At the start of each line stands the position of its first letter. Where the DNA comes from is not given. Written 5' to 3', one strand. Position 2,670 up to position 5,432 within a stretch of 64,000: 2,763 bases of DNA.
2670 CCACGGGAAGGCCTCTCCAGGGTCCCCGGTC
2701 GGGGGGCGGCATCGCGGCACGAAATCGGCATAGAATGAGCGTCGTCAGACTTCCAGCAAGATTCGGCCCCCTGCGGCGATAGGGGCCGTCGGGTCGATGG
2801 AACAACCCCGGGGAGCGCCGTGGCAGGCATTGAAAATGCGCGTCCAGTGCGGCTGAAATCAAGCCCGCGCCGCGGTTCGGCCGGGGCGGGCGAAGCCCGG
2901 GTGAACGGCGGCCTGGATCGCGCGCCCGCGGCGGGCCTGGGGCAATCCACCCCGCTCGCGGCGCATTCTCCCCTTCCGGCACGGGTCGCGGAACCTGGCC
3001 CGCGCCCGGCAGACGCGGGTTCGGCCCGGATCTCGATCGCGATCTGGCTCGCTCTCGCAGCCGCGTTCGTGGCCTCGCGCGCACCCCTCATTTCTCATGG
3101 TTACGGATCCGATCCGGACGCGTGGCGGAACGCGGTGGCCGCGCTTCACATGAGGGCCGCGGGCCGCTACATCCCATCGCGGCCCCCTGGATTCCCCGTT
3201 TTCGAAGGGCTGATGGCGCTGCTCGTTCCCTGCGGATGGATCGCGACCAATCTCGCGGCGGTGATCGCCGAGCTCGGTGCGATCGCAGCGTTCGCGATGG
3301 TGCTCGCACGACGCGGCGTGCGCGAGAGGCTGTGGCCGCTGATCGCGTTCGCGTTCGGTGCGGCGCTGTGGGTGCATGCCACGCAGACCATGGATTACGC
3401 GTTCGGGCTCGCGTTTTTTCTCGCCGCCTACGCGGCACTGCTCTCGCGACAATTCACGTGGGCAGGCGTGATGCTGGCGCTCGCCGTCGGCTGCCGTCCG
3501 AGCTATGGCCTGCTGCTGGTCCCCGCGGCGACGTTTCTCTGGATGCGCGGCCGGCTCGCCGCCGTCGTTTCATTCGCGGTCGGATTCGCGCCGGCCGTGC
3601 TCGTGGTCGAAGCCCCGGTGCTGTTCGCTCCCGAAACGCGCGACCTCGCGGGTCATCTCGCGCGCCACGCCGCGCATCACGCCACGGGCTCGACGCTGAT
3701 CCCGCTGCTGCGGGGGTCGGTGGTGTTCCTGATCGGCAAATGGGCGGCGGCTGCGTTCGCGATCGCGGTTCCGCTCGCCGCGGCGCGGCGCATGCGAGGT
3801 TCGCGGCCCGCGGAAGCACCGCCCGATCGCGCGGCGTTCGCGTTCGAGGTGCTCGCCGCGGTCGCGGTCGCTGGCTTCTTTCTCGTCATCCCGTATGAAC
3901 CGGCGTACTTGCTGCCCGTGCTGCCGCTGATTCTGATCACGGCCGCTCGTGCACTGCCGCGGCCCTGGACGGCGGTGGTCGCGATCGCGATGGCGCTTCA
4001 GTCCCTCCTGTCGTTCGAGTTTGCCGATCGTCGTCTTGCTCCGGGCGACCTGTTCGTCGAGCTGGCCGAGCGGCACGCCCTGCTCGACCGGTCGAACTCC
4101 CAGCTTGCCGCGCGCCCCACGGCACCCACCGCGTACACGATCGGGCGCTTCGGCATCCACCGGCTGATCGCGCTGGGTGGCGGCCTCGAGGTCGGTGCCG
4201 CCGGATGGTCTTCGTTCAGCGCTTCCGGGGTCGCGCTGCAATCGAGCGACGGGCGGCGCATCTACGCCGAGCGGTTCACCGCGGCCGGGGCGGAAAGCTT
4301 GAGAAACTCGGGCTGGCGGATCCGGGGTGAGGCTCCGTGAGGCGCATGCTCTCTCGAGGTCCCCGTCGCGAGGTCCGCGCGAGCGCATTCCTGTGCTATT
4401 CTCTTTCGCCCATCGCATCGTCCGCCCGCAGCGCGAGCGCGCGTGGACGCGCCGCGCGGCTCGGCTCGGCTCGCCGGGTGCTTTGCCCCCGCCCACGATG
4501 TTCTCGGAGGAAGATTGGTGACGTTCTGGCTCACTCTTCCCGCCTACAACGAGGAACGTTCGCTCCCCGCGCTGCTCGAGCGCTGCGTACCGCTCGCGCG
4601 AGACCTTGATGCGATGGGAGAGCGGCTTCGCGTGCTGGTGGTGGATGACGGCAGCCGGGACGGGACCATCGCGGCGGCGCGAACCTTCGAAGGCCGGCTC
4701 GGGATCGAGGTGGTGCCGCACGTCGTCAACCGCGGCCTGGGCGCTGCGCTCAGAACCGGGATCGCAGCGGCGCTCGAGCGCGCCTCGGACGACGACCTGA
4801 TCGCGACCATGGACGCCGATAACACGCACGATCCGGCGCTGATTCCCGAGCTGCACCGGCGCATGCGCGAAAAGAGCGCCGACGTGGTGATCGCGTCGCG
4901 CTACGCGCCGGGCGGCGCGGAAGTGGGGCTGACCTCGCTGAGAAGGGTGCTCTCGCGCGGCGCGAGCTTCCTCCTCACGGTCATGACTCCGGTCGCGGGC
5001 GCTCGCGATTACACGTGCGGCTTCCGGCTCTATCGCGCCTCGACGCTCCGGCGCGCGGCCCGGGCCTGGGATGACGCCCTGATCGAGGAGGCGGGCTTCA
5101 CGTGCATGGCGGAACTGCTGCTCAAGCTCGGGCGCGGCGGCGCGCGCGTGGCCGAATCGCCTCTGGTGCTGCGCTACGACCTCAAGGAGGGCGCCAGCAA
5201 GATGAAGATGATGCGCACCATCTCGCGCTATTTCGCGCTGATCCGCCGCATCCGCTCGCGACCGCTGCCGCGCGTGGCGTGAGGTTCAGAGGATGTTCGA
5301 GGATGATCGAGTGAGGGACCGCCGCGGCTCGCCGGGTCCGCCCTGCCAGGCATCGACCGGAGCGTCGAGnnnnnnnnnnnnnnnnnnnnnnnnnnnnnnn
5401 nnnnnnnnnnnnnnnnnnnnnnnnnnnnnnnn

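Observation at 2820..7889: Serial pairing of DPM1/ArnC-like GT2 enzymes with ArnT/PMT-like GT-C membrane glycosyltransferases, at least 5-6 GT-C genes in one island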

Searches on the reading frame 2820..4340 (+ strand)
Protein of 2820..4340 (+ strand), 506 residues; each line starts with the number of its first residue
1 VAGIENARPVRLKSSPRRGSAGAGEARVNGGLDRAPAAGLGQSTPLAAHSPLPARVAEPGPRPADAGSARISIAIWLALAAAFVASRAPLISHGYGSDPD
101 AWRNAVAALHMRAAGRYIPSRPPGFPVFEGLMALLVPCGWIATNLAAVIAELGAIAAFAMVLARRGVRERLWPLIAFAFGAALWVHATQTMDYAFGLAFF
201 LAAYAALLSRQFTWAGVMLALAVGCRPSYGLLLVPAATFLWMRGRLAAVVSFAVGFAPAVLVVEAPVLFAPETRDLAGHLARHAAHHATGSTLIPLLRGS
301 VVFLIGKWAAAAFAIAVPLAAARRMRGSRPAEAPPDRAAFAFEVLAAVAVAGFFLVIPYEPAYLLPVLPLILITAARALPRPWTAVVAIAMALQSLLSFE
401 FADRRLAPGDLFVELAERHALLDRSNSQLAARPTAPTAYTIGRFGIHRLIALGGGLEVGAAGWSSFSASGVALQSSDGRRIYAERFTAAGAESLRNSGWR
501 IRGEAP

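Call 7: search_protein_families(library=pfam, proteins=[window:2820-4340:+], max_evalue=0.01)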
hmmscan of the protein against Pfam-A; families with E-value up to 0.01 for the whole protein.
window:2820-4340:+ (506 aa): 0 families

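Call 13: search_protein_families(library=ncbifam, proteins=[window:2820-4340:+], max_evalue=0.01)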
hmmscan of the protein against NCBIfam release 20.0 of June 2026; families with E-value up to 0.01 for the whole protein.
window:2820-4340:+ (506 aa): 0 families

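Call 21: find_homologous_proteins(query=window:2820-4340:+, max_evalue=0.001)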
Query window:2820-4340:+ (506 aa): 18 proteins with E <= 0.001 among 8000 candidates.
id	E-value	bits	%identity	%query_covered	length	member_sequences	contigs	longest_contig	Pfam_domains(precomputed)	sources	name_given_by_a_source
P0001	2.5e-230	783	100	74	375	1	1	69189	-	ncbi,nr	ncbi:MAG: hypothetical protein HYR73_03885 [Candidatus Eisenbacteria bacterium]|nr:hypothetical prot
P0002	7.4e-143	495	61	84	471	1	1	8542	-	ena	-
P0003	1.4e-142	494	59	85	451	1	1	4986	-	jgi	jgi:hypothetical protein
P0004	2.2e-142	493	61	83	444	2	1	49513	-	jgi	jgi:hypothetical protein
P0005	5.3e-139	482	60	84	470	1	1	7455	-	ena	-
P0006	2.2e-110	388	52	84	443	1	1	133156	-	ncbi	-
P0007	2.2e-110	388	48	85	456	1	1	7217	-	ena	-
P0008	1.4e-103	365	47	84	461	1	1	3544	-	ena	-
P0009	2.5e-102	361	46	86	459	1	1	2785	-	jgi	jgi:hypothetical protein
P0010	1.6e-95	339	47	85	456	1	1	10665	-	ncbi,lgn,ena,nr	ncbi:MAG TPA: hypothetical protein VMS88_08225 [Terriglobales bacterium]|nr:hypothetical protein [Te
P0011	7.7e-86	307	45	81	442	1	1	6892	-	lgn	-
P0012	8.3e-86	307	45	83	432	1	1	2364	-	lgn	-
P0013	1.1e-84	303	45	86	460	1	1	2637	PF13231.13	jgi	jgi:hypothetical protein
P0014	6.1e-81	291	44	85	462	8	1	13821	-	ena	-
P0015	2.4e-80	289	43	83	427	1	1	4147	-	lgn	-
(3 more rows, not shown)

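Call 27: search_solved_structures(query=A1, max_evalue=10, show_alignments=2)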
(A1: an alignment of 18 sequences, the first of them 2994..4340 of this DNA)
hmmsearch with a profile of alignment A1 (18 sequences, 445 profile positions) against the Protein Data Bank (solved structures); distinct sequences matched with E-value up to 10: 0.

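Call 29: find_encoding_contigs(protein=P0004, flank=10000, max_places=2)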
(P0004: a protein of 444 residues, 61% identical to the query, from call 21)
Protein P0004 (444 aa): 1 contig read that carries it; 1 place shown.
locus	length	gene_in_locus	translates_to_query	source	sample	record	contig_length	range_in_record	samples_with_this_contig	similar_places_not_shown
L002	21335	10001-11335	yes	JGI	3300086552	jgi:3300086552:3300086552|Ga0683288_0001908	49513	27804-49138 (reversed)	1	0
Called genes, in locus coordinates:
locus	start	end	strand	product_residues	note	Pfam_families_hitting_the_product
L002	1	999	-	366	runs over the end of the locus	PF09314:DUF1972 (faint), PF13439:Glyco_transf_4, PF13579:Glyco_trans_4_4, PF00534:Glycos_transf_1, PF13692:Glyco_trans_1_4, PF13524:Glyco_trans_1_2 (weak)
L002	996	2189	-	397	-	PF13439:Glyco_transf_4, PF13692:Glyco_trans_1_4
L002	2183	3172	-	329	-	PF00535:Glycos_transf_2, PF10111:Glyco_tranf_2_2 (faint)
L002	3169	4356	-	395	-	PF13439:Glyco_transf_4, PF13579:Glyco_trans_4_4, PF20706:GT4-conflict (weak), PF00534:Glycos_transf_1, PF13692:Glyco_trans_1_4, PF13524:Glyco_trans_1_2 (weak)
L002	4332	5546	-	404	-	PF13439:Glyco_transf_4, PF13579:Glyco_trans_4_4, PF00534:Glycos_transf_1, PF13692:Glyco_trans_1_4, PF13524:Glyco_trans_1_2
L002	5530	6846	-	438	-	PF03721:UDPG_MGDP_dh_N, PF00984:UDPG_MGDP_dh, PF03720:UDPG_MGDP_dh_C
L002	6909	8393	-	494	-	PF13231:PMT_2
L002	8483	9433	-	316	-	PF02397:Bac_transf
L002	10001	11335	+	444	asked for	-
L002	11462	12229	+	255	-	PF00535:Glycos_transf_2, PF13641:Glyco_tranf_2_3 (weak)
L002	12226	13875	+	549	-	PF02366:PMT (weak), PF13231:PMT_2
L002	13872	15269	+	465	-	-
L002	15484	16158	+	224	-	PF13641:Glyco_tranf_2_3 (weak), PF00535:Glycos_transf_2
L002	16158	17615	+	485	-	PF04932:Wzy_C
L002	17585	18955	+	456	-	PF27533:CapK_C (weak)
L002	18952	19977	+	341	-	PF02388:FemAB (faint), PF13480:Acetyltransf_6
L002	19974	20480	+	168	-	PF00132:Hexapep, PF14602:Hexapep_2 (weak)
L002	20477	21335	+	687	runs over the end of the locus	-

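Call 30: find_encoding_contigs(protein=P0006, flank=10000, max_places=2)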
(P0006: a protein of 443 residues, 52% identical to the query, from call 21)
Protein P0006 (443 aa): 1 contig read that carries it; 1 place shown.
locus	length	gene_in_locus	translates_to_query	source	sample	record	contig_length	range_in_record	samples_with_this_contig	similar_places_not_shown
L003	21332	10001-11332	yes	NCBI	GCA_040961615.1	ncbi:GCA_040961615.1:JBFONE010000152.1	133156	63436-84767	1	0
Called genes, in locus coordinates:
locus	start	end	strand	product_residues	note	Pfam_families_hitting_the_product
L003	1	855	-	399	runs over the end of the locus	PF20706:GT4-conflict, PF13439:Glyco_transf_4, PF13579:Glyco_trans_4_4, PF00534:Glycos_transf_1, PF13692:Glyco_trans_1_4, PF13524:Glyco_trans_1_2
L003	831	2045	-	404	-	PF13439:Glyco_transf_4, PF00534:Glycos_transf_1, PF13692:Glyco_trans_1_4, PF13524:Glyco_trans_1_2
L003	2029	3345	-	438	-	PF03721:UDPG_MGDP_dh_N, PF00984:UDPG_MGDP_dh, PF03720:UDPG_MGDP_dh_C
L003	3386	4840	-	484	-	PF13231:PMT_2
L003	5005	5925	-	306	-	PF02397:Bac_transf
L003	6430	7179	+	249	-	PF00535:Glycos_transf_2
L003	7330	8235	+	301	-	PF13489:Methyltransf_23, PF07021:MetW (faint), PF08241:Methyltransf_11, PF08242:Methyltransf_12, PF13649:Methyltransf_25, PF13847:Methyltransf_31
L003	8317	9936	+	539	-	PF02366:PMT (weak), PF13231:PMT_2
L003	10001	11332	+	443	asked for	-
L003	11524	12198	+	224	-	PF13641:Glyco_tranf_2_3, PF00535:Glycos_transf_2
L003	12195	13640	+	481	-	PF04932:Wzy_C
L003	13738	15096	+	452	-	PF00501:AMP-binding (weak), PF27533:CapK_C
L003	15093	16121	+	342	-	PF02388:FemAB (faint), PF13480:Acetyltransf_6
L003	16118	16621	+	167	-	PF00132:Hexapep (weak), PF14602:Hexapep_2 (weak)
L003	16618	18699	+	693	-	-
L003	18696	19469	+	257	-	PF00535:Glycos_transf_2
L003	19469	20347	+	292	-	PF01522:Polysacc_deac_1, PF11959:DUF3473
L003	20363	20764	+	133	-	PF10066:DUF2304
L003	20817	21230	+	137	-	-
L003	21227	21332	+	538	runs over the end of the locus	-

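Call 36: predict_structure(alignment_id=A1)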
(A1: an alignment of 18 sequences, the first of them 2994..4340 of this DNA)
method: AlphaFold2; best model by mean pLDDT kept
length: 448 residues; sequences in the alignment: 18
mean_pLDDT: 91.3   pTM: 0.90
mean pLDDT of the five models: 91.3, 90.5, 90.1, 89.8, 89.3
residues with pLDDT >= 90: 359; 70-90: 66; 50-70: 13; < 50: 10
segments of 3 or more residues with pLDDT < 50: 1-10
pLDDT, mean of each block of 10 residues (from residue 1): 43 81 94 92 93 95 90 96 95 98 95 96 93 92 98 98 96 97 94 98 95 80 75 92 94 94 87 75 97 93 92 95 94 94 86 95 94 94 94 92 91 95 95 96 83
secondary structure, 60 per line:
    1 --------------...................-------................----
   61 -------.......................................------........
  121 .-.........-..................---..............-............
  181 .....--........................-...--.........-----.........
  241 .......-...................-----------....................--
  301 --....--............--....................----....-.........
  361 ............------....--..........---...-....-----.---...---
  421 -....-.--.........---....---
elements in order: H15-33 H41-56 H68-106 H113-121 H123-131 H133-150 H154-167 H169-185 H188-211 H218-226 H232-247 H249-267 H279-298 H303-306 H309-320 H323-338 E339-342 E347-350 H352-372 E379-382 H385-394 E398-400 H402-405 E415-417 E422-425 H430-438 E442-445

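Call 40: search_protein_families(library=pfam, alignment_id=A1, max_evalue=0.1)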
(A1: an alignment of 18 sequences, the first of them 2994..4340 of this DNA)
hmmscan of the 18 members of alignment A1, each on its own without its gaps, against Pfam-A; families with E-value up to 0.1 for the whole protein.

A. member 1, window:2994-4340:+ (448 aa): 0 families

B. families by the number of members that match (of 18 scanned): 4 families
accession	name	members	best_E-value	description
PF09594.16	GT87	5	0.00064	Glycosyltransferase family 87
PF13231.12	PMT_2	4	9.3e-06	Dolichyl-phosphate-mannose-protein mannosyltransferase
PF24335.1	DUF7503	1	0.011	Family of unknown function (DUF7503)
PF03186.18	CobD_Cbib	1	0.04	CobD/Cbib protein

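Call 79: search_protein_families(library=pfam, proteins=[window:2994-4340:+], max_evalue=10)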
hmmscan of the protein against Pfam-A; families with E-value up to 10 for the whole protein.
window:2994-4340:+ (448 aa): 0 families

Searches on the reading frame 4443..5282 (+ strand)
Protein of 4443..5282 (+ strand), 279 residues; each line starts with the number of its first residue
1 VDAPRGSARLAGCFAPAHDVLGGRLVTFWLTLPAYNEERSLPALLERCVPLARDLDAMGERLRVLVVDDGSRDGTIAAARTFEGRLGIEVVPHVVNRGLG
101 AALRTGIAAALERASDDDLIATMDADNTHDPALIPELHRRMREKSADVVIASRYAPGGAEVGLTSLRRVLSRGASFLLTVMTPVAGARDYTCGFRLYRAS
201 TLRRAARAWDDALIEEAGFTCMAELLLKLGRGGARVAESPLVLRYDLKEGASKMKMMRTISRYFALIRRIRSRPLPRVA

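Call 7: search_protein_families(library=pfam, proteins=[window:4443-5282:+], max_evalue=0.01)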
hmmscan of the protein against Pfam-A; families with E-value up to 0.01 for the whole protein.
window:4443-5282:+ (279 aa): 3 families
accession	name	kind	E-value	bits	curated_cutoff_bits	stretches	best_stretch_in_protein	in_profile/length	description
PF00535.33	Glycos_transf_2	-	6.8e-25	88.4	23.3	1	32-202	4-164/168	Glycosyl transferase family 2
PF13641.12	Glyco_tranf_2_3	-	0.00035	21.1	27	1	33-149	8-119/230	Glycosyltransferase like family 2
PF12804.13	NTP_transf_3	-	0.0027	18.4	27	1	91-153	60-123/160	MobA-like NTP transferase domain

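Call 13: search_protein_families(library=ncbifam, proteins=[window:4443-5282:+], max_evalue=0.01)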
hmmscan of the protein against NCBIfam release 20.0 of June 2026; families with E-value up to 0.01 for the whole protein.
window:4443-5282:+ (279 aa): 15 families
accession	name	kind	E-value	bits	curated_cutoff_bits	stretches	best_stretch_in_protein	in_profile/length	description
NF058614.1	PPMAGASynPpgS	equivalog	3.2e-18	66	370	1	29-245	3-198/226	polyprenyl-phospho-N-acetylgalactosaminyl synthase PpgS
NF007986.1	PRK10714.1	equivalog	7e-15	54.8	529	1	31-272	11-228/316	undecaprenyl-phosphate 4-deoxy-4-formamido-L-arabinose transferase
NF041391.1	DPhHxTase_Halo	equivalog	5.3e-10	38.6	375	1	35-256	4-194/213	dolichyl-phosphate hexose transferase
TIGR04182.1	glyco_TIGR04182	equivalog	3e-08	33.4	325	1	51-258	18-205/293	S-layer glycoprotein N-glycosyltransferase AglJ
TIGR03965.1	mycofact_glyco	equivalog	3.3e-08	32.8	280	1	41-137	85-175/467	mycofactocin biosynthesis glycosyltransferase MftF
NF041875.1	EPS_EpsD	equivalog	6.8e-07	29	370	1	32-151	5-114/325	exopolysaccharide biosynthesis glycosyltransferase EpsD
NF047588.1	GlcsyltransPgfSStrep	equivalog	9.9e-07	28.3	500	1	31-159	6-127/308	glycosyltransferase PgfS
TIGR04242.1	nodulat_NodC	equivalog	2.9e-06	26.5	550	1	31-152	53-167/395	chitooligosaccharide synthase NodC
TIGR03937.1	PgaC_IcaA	equivalog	4.3e-05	22.7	422.3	1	30-133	49-142/407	poly-beta-1,6-N-acetyl-D-glucosamine synthase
TIGR03469.1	HpnB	hypoth_equivalog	8.3e-05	21.8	379.25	1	55-149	69-168/386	hopene-associated glycosyltransferase HpnB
NF007482.0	PRK10073.1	equivalog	9.9e-05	21.5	423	1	32-148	12-117/334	glycosyltransferase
TIGR01556.1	rhamnosyltran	subfamily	0.00015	21.1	200.55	1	61-151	21-108/281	rhamnosyltransferase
NF010496.0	PRK13915.1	equivalog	0.00016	20.9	262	1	30-138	35-139/307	glucosyl-3-phosphoglycerate synthase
TIGR04283.1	glyco_like_mftF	equivalog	0.00018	21.2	182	1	32-141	5-97/221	TIGR04283 family arsenosugar biosynthesis glycosyltransferase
NF038302.1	EPS_HpsE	equivalog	0.0023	16.9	300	1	28-138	3-108/307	hormogonium polysaccharide biosynthesis glycosyltransferase HpsE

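Call 14: search_solved_structures(query=window:4443-5282:+, max_evalue=0.001)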
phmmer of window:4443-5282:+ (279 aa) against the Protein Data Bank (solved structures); distinct sequences matched with E-value up to 0.001: 8.
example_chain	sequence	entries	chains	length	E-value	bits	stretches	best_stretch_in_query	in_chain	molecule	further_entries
5mlz_A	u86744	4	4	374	1.3e-15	60.7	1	30-270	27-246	Dolichol monophosphate mannose synthase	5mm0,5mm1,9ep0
9bhc_C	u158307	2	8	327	2.8e-10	43.3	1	30-210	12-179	Undecaprenyl-phosphate 4-deoxy-4-formamido-L-arabinose transferase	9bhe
8vxh_A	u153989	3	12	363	3.6e-10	42.9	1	30-210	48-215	Undecaprenyl-phosphate 4-deoxy-4-formamido-L-arabinose transferase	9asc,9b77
9hwj_A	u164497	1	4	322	1.7e-09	40.7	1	30-201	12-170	Undecaprenyl-phosphate 4-deoxy-4-formamido-L-arabinose transferase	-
5eke_A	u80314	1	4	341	5.4e-05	25.9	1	28-158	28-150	Uncharacterized glycosyltransferase sll0501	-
5ekp_C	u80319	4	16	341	5.4e-05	25.9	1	28-158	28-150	Uncharacterized glycosyltransferase sll0501 | Glycosyltransferase sll0501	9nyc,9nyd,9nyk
9nye_A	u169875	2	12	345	5.6e-05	25.9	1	28-158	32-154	Glycosyltransferase sll0501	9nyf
6p61_A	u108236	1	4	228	0.00037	23.2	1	31-141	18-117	Glycosyltransferase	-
